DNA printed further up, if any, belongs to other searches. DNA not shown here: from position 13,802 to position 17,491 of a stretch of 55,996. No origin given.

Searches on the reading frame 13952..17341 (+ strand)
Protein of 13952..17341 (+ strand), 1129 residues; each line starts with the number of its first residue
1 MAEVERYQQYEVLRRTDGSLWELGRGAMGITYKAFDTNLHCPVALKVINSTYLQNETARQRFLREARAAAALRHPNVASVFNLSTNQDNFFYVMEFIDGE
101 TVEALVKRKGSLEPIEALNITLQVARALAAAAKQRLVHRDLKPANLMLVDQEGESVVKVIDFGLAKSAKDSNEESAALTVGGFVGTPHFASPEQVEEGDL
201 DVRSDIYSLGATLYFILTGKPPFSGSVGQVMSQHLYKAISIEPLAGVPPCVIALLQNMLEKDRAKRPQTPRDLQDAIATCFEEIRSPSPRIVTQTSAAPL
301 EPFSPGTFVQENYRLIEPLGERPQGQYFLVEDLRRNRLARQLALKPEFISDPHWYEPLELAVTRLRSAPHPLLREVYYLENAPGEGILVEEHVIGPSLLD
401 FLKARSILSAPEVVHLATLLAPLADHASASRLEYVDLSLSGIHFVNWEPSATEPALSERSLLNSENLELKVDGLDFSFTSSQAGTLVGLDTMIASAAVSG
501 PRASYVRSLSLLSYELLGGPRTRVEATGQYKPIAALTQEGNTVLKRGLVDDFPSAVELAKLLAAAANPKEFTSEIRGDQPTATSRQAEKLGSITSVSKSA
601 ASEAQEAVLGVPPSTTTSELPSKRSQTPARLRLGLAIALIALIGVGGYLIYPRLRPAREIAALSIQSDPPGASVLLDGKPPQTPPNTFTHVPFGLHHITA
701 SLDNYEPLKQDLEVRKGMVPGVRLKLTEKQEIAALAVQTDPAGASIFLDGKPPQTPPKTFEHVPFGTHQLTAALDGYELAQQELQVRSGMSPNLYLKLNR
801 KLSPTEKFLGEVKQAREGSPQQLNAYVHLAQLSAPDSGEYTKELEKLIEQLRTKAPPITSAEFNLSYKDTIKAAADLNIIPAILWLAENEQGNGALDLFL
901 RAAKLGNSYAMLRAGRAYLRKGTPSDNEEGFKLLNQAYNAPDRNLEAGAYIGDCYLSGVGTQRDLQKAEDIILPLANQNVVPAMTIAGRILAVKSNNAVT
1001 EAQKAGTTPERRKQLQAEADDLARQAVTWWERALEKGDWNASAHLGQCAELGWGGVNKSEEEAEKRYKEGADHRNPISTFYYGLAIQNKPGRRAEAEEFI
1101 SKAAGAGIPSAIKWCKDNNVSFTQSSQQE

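Call 8: search_protein_families(library=pfam, proteins=[window:13952-17341:+], max_evalue=0.001)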
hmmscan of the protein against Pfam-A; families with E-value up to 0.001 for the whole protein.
window:13952-17341:+ (1129 aa): 7 families
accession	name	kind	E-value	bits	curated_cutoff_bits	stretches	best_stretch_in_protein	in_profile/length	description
PF00069.31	Pkinase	-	3.2e-48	164.9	31.7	1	22-270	6-255/263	Protein kinase domain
PF07714.23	PK_Tyr_Ser-Thr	-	4.6e-33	115.1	23.1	1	22-268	6-250/258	Protein tyrosine and serine/threonine kinase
PF08308.17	PEGA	-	4.2e-19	68.7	20.8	2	734-800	3-69/71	PEGA domain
PF01636.29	APH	-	3e-08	34.2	23.2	1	117-166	147-198/239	Phosphotransferase enzyme family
PF14531.12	Kinase-like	-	5.6e-07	29.5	25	1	100-266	130-289/289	Kinase-like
PF17667.7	Pkinase_fungal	-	7.6e-05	22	24.1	1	107-206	281-376/387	Fungal protein kinase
PF08238.18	Sel1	-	0.00043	21.2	30.7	0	908-940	1-34/36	Sel1 repeat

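Call 48: search_protein_families(library=ncbifam, proteins=[window:13952-17341:+], max_evalue=0.01)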
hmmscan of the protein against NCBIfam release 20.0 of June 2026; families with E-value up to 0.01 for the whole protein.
window:13952-17341:+ (1129 aa): 18 families
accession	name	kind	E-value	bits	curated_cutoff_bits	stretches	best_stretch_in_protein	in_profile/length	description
NF033483.0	PknB_PASTA_kin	equivalog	1.5e-69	235.5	450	1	22-291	14-279/563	Stk1 family PASTA domain-containing Ser/Thr kinase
NF052427.1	StpK7MSMEG_1200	equivalog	1.8e-46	158.8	900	1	23-269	15-253/601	serine/threonine protein kinase StpK7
NF047741.1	antiphage_MADS6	equivalog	5.7e-46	157.2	460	2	116-418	300-598/612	methylation-associated defense system protein kinase MAD6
TIGR03903.1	TOMM_kin_cyc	equivalog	6.4e-40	136.9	705.75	1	43-274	6-241/1267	TOMM system kinase/cyclase fusion protein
NF009651.0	PRK13184.1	equivalog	1.8e-34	118.9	839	1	23-279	10-289/932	serine/threonine-protein kinase PknD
NF053615.1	SerThrKinAfsKStmc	equivalog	7.2e-26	91.1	1300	1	20-278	18-265/809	protein serine/threonine kinase AfsK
NF038150.1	lanthi_synth_IV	equivalog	1.1e-24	86.9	650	1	27-283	201-459/851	class IV lanthionine synthetase LanL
NF033442.0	BREX_PglW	equivalog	7.7e-19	66.9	990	1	55-335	250-534/1391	BREX system serine/threonine kinase PglW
NF043056.1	T4SS_LegK1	equivalog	2e-13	49.8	550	1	44-213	107-280/516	Dot/Icm T4SS effector kinase LegK1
NF038151.1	lanthi_synth_III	equivalog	4.1e-12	45.3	575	1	54-225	262-431/833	class III lanthionine synthetase LanKC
TIGR03724.2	arch_bud32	equivalog_domain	1.1e-10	41.3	125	1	53-177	31-143/193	KEOPS complex kinase/ATPase Bud32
NF011463.0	PRK14879.1-4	equivalog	3.4e-10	39.7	188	1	50-174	53-169/237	Kae1-associated kinase Bud32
NF058632.1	SerThrKinPrkT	equivalog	5.2e-10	38.8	280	1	22-163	28-163/322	serine/threonine protein kinase PrkT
NF011460.0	PRK14879.1-1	equivalog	5.7e-10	38.7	199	1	22-176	15-168/232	Kae1-associated kinase Bud32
NF011464.0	PRK14879.1-7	equivalog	3.6e-08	33.4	246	1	57-167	48-151/221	Kae1-associated kinase Bud32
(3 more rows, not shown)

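Call 75: find_homologous_proteins(query=window:13952-17341:+, max_evalue=1e-20)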
Query window:13952-17341:+ (1129 aa): 7809 proteins with E <= 1e-20 among 8000 candidates; the best 120 are listed.
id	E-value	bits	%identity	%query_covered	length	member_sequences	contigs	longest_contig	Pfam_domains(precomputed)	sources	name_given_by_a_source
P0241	0.0e+0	2596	52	74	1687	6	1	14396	PF07714.24,PF00069.32,PF13715.13,PF08308.18,PF14531.13,PF08428.17,PF13620.13,PF08238.19,PF01636.30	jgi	jgi:serine/threonine protein kinase/TPR repeat protein/chaperone required for assembly of F1-ATPase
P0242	0.0e+0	2513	100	100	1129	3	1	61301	PF07714.24,PF00069.32,PF08308.18,PF14531.13,PF01636.30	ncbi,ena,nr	ncbi:MAG: protein kinase [Verrucomicrobia bacterium]|nr:protein kinase [Verrucomicrobiota bacterium]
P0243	0.0e+0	2396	61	78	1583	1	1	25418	PF07714.24,PF00069.32,PF13715.13,PF08308.18,PF14531.13,PF13620.13,PF08238.19,PF01636.30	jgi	jgi:TPR repeat protein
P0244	0.0e+0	2307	64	71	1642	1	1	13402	PF07714.24,PF00069.32,PF13715.13,PF08308.18,PF13620.13,PF08238.19,PF01636.30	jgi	jgi:serine/threonine protein kinase/TPR repeat protein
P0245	0.0e+0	2291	56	71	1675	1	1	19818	PF07714.24,PF00069.32,PF13715.13,PF21966.2,PF08308.18,PF08428.17,PF13620.13,PF08238.19,PF01636.30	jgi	jgi:serine/threonine protein kinase/TPR repeat protein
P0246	0.0e+0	2264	89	100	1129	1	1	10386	PF07714.24,PF00069.32,PF08308.18,PF14531.13,PF01636.30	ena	-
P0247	0.0e+0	2261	58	71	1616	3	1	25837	PF07714.24,PF00069.32,PF13715.13,PF08308.18,PF08428.17,PF13620.13,PF08238.19,PF26710.1,PF01636.30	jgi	jgi:serine/threonine protein kinase/TPR repeat protein/chaperone required for assembly of F1-ATPase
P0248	0.0e+0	2242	58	71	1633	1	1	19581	PF07714.24,PF00069.32,PF13715.13,PF08308.18,PF08428.17,PF13620.13,PF08238.19,PF26710.1,PF01636.30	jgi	jgi:TPR repeat protein/predicted Ser/Thr protein kinase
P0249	0.0e+0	2198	56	71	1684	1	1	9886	PF07714.24,PF00069.32,PF13715.13,PF08308.18,PF14531.13,PF08428.17,PF13620.13,PF01636.30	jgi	jgi:serine/threonine protein kinase/TPR repeat protein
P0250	0.0e+0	2161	55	70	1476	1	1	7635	PF07714.24,PF00069.32,PF13715.13,PF08308.18,PF14531.13,PF08428.17,PF13620.13,PF08238.19,PF01636.30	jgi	jgi:serine/threonine protein kinase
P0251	0.0e+0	2150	64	71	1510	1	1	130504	PF07714.24,PF00069.32,PF13715.13,PF08308.18,PF14531.13,PF08428.17,PF13620.13,PF08238.19,PF01636.30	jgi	jgi:TPR repeat protein/chaperone required for assembly of F1-ATPase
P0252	0.0e+0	2142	84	100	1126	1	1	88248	PF07714.24,PF00069.32,PF08308.18,PF14531.13,PF01636.30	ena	-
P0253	0.0e+0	2111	56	71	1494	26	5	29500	PF07714.24,PF00069.32,PF13715.13,PF21966.2,PF08308.18,PF14531.13,PF08428.17,PF13620.13,PF08238.19,PF01636.30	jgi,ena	jgi:serine/threonine protein kinase/TPR repeat protein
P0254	0.0e+0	2101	55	74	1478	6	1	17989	PF07714.24,PF00069.32,PF13715.13,PF08308.18,PF14531.13,PF08428.17,PF13620.13,PF08238.19,PF01636.30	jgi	jgi:serine/threonine protein kinase/TPR repeat protein/chaperone required for assembly of F1-ATPase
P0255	0.0e+0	2058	65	71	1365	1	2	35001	PF07714.24,PF00069.32,PF13715.13,PF08308.18,PF14531.13,PF08428.17,PF13620.13,PF08238.19,PF01636.30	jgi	jgi:TPR repeat protein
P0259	0.0e+0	2011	65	71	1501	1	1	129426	PF07714.24,PF00069.32,PF13715.13,PF08308.18,PF13620.13,PF08238.19,PF01636.30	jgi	-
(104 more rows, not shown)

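Call 76: find_encoding_contigs(protein=P0259, flank=10000, max_places=1)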
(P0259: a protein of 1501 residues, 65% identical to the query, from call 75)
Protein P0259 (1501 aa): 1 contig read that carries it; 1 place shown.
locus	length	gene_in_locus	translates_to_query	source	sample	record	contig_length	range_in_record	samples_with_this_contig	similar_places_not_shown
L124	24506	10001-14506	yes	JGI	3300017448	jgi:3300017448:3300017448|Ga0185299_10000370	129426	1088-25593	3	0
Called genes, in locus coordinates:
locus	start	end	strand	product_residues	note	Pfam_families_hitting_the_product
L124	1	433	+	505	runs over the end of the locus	?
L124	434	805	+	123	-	PF00072:Response_reg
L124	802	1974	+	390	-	PF00072:Response_reg, PF07228:SpoIIE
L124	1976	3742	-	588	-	PF00860:Xan_ur_permease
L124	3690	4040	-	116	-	PF01740:STAS, PF13466:STAS_2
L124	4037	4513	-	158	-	PF13581:HATPase_c_2, PF02518:HATPase_c (weak)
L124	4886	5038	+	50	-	-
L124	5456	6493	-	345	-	-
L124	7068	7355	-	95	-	-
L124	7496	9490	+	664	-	-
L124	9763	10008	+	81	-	-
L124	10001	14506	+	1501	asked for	PF00069:Pkinase, PF01636:APH (faint), PF07714:PK_Tyr_Ser-Thr, PF08308:PEGA, PF13620:CarboxypepD_reg (faint), PF13715:CarbopepD_reg_2 (faint), PF08308:PEGA, PF08238:Sel1 (faint)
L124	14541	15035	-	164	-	-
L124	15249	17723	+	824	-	PF12951:PATR, PF03797:Autotransporter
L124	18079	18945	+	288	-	-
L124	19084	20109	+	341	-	PF06812:ImpA_N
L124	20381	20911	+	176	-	PF05591:T6SS_VipA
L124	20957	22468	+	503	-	PF05943:VipB, PF18945:VipB_2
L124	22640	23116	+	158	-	PF05638:T6SS_HCP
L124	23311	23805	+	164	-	PF04965:GPW_gp25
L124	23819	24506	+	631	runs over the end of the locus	PF05947:T6SS_TssF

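Call 77: find_encoding_contigs(protein=P0252, flank=10000, max_places=1)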
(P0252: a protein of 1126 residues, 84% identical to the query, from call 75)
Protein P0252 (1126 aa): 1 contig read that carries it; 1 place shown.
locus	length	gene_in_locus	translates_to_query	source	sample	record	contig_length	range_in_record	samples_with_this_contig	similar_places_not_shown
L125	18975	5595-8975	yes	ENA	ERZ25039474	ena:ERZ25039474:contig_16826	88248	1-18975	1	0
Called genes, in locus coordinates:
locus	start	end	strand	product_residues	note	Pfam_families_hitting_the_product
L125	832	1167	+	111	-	-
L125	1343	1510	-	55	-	-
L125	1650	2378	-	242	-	PF00107:ADH_zinc_N, PF13602:ADH_zinc_N_2 (weak)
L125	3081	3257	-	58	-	-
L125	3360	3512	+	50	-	-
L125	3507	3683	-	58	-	-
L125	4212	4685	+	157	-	-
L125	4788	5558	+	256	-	-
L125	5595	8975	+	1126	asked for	PF00069:Pkinase, PF01636:APH (faint), PF07714:PK_Tyr_Ser-Thr, PF14531:Kinase-like, PF08308:PEGA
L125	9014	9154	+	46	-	-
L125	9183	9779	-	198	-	PF14891:Peptidase_M91 (faint)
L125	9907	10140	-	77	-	-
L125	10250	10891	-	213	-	-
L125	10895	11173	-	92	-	-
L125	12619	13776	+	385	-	-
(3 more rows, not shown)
